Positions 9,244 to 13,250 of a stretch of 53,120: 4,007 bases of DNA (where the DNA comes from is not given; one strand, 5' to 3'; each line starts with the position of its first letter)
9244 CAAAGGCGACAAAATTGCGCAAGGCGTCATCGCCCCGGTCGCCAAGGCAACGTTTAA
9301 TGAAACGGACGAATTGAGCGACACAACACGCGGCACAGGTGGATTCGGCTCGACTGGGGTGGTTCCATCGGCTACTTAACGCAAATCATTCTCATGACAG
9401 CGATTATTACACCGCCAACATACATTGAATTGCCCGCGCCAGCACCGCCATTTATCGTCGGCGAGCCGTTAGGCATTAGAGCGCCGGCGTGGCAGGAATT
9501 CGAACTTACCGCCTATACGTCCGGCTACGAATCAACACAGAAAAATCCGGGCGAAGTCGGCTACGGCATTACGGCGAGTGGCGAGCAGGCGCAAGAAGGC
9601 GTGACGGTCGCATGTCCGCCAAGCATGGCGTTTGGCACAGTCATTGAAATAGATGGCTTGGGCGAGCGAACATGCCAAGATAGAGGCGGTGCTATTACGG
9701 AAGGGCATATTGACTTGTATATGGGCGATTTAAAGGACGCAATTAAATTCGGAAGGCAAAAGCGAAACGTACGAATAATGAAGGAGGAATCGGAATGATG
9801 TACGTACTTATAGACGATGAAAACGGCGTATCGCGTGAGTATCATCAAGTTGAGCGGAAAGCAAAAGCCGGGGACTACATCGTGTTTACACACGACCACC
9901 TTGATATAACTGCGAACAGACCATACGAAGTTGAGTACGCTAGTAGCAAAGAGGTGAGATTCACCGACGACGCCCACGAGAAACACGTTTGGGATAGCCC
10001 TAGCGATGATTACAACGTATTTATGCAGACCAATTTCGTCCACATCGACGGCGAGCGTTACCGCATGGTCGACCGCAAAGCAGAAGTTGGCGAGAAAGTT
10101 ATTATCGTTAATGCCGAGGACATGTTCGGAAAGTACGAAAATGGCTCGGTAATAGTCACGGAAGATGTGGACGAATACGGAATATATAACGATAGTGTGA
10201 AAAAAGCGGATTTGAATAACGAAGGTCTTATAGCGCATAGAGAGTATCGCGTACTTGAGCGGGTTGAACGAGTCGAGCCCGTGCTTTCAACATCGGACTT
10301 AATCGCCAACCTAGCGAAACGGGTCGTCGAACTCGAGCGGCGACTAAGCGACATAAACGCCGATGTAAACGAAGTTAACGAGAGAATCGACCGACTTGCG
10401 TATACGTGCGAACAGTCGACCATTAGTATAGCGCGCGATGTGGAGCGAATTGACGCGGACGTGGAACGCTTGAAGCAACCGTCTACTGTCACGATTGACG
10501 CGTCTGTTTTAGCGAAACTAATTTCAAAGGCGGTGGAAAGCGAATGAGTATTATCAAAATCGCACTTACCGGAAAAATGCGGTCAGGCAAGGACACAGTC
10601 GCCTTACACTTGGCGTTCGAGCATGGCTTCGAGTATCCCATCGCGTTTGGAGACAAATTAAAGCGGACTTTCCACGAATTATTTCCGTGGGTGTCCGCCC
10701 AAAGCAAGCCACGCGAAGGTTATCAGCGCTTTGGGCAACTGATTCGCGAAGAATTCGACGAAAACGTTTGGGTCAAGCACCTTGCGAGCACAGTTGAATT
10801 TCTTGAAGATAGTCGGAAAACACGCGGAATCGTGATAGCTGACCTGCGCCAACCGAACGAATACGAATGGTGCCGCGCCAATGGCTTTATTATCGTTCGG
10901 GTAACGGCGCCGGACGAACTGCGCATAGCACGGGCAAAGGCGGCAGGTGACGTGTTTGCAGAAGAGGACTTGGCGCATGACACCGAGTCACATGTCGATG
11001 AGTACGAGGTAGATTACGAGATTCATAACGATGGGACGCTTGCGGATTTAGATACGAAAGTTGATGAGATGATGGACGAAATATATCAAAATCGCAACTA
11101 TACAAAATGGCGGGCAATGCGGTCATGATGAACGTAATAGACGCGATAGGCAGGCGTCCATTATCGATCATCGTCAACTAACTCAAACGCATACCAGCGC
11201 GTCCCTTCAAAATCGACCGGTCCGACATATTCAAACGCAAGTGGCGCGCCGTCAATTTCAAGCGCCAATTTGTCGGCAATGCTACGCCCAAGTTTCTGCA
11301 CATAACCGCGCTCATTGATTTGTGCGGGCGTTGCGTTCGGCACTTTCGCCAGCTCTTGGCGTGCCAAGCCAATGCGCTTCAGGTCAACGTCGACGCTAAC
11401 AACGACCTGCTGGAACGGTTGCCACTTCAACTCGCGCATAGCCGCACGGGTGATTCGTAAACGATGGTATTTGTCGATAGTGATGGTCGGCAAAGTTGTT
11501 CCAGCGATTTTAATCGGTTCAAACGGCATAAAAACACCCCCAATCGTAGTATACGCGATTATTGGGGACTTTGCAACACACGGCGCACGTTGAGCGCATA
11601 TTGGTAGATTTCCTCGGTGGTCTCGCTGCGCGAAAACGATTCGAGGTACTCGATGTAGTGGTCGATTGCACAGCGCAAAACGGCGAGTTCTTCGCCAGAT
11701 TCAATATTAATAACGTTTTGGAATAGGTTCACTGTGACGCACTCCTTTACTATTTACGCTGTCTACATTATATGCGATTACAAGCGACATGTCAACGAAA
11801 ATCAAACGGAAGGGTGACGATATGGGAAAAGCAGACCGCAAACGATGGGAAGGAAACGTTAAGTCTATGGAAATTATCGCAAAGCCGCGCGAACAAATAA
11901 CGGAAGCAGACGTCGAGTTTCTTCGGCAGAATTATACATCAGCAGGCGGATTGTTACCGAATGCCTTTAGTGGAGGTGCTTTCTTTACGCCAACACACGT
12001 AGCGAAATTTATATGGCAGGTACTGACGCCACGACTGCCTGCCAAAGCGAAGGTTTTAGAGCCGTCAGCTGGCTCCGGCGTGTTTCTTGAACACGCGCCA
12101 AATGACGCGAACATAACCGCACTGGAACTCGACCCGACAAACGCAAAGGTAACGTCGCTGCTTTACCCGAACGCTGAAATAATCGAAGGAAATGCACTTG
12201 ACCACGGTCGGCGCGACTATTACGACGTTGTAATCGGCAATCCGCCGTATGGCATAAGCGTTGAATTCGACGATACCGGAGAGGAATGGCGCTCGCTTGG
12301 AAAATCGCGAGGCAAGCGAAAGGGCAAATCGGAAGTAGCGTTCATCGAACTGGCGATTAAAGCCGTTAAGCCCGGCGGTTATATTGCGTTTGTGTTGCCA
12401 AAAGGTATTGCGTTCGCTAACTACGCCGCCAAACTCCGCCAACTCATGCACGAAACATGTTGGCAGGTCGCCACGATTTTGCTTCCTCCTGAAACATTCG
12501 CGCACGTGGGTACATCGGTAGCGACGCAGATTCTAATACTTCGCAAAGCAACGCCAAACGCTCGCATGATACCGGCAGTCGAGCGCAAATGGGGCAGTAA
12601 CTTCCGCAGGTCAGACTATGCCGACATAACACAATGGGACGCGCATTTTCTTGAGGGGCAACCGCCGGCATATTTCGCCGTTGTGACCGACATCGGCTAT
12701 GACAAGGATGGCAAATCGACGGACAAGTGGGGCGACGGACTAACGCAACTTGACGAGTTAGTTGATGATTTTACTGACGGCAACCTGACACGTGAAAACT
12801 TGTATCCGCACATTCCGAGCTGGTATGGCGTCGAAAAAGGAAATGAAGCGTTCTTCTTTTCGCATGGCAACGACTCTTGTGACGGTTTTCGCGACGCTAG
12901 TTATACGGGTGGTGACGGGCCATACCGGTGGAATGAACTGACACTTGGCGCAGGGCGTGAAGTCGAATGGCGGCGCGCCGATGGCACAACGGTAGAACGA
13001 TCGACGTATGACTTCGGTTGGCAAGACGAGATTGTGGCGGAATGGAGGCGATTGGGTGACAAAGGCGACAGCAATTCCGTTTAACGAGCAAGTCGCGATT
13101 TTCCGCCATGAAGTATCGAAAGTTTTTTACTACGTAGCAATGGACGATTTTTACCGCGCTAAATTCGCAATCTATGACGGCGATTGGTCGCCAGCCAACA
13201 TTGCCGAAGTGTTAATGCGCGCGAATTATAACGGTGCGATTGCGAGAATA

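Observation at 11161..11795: Antisense two-gene cassette driven by a perfect consensus sigma-A promoter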

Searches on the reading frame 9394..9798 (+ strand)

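Call 7: search_protein_families(library=pfam, proteins=[window:9394-9798:+], max_evalue=1)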
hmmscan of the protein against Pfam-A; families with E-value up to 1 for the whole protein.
window:9394-9798:+ (134 aa): 1 family
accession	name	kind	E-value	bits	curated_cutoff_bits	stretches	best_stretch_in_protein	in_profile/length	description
PF06725.17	3D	-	3.8e-08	33.9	23.8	1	71-129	2-69/72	3D domain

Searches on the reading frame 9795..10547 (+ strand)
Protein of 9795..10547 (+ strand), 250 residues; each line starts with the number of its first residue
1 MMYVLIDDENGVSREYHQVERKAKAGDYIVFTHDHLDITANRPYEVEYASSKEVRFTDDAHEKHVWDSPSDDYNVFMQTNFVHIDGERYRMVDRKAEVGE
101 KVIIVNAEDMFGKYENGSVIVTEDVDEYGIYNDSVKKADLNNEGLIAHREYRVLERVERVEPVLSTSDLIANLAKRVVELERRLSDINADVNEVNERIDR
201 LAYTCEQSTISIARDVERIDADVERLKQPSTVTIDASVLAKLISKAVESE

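Call 7: search_protein_families(library=pfam, proteins=[window:9795-10547:+], max_evalue=1)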
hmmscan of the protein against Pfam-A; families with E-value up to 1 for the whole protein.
window:9795-10547:+ (250 aa): 12 families
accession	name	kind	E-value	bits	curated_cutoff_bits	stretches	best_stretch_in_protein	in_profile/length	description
PF24481.2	CT398_CC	-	0.02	15.2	27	1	154-227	21-94/180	CT398-like coiled coil hairpin domain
PF07889.17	DUF1664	-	0.024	15.1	34.6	1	153-204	64-116/124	Protein of unknown function (DUF1664)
PF20531.3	DUF6746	-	0.041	14.2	27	1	166-230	37-100/124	Family of unknown function (DUF6746)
PF00261.25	Tropomyosin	-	0.048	13.5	38.6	1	135-205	74-148/242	Tropomyosin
PF16331.10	TolA_bind_tri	-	0.081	13.5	30.1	1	155-201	4-51/76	TolA binding protein trimerisation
PF19111.5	DUF5798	-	0.088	13.5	27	1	171-225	18-72/89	Family of unknown function (DUF5798)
PF09953.15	DUF2187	-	0.09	13.2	24.7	0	22-40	2-20/60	Uncharacterized protein conserved in bacteria (DUF2187)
PF13481.12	AAA_25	-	0.095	12.8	27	1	177-236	84-151/195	AAA domain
PF15619.11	Lebercilin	-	0.11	12.5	34.3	1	178-217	120-159/193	Ciliary protein causing Leber congenital amaurosis disease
PF14712.11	Snapin_Pallidin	-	0.14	13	29.6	1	149-201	38-88/89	Snapin/Pallidin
PF17072.10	Spike_torovirin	-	0.31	9.4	35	1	160-228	869-937/1272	Torovirinae spike glycoprotein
PF02346.21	Vac_Fusion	-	0.34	11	24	1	171-201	3-33/56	Chordopoxvirus multifunctional envelope protein A27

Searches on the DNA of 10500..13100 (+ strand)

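Call 9: search_dna_similar(query=window:10500-13100:+, collection=phages, mode=near, max_rows=20)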
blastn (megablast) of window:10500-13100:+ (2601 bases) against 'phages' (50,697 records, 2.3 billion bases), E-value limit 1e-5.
No match.

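Call 81: search_rna_families(source=window, start=10900, end=12000, threshold=evalue, max_evalue=1)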
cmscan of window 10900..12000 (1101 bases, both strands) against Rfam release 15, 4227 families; matches with E-value up to 1: 0.
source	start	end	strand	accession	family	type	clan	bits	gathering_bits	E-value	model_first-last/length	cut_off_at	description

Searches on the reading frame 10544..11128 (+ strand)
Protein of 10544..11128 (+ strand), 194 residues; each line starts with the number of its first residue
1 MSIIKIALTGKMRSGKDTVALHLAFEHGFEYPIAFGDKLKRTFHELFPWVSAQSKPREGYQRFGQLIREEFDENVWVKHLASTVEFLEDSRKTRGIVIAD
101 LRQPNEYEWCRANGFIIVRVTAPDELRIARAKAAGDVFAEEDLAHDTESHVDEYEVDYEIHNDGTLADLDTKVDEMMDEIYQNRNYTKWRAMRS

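Call 7: search_protein_families(library=pfam, proteins=[window:10544-11128:+], max_evalue=1)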
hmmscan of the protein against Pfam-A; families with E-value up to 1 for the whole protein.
window:10544-11128:+ (194 aa): 4 families
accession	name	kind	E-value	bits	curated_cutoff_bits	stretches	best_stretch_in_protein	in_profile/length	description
PF21448.3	DNMK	-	1.6e-13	51.2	27.1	2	67-172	142-232/232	Deoxynucleotide monophosphate kinase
PF13238.12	AAA_18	-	9.1e-10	39.5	29.4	1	6-135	1-112/128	AAA domain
PF04275.20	P-mevalo_kinase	-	0.025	14.9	33.8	1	9-112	2-110/114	Phosphomevalonate kinase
PF16897.10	MMR_HSR1_Xtn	-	0.15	12.5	35.2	1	144-188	13-57/106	C-terminal region of MMR_HSR1 domain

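Call 8: search_protein_families(library=phrogs, proteins=[window:10544-11128:+], max_evalue=1)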
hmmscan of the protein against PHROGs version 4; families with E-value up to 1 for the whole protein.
window:10544-11128:+ (194 aa): 3 families
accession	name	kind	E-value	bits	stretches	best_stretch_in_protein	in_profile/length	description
phrog_139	-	other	2.5e-53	182.7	1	1-192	81-275/342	deoxynucleoside monophosphate kinase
phrog_1815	-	other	0.00083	20.6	1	85-182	83-188/197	guanylate kinase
phrog_22763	-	unknown function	0.14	13.4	1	86-122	4-40/65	-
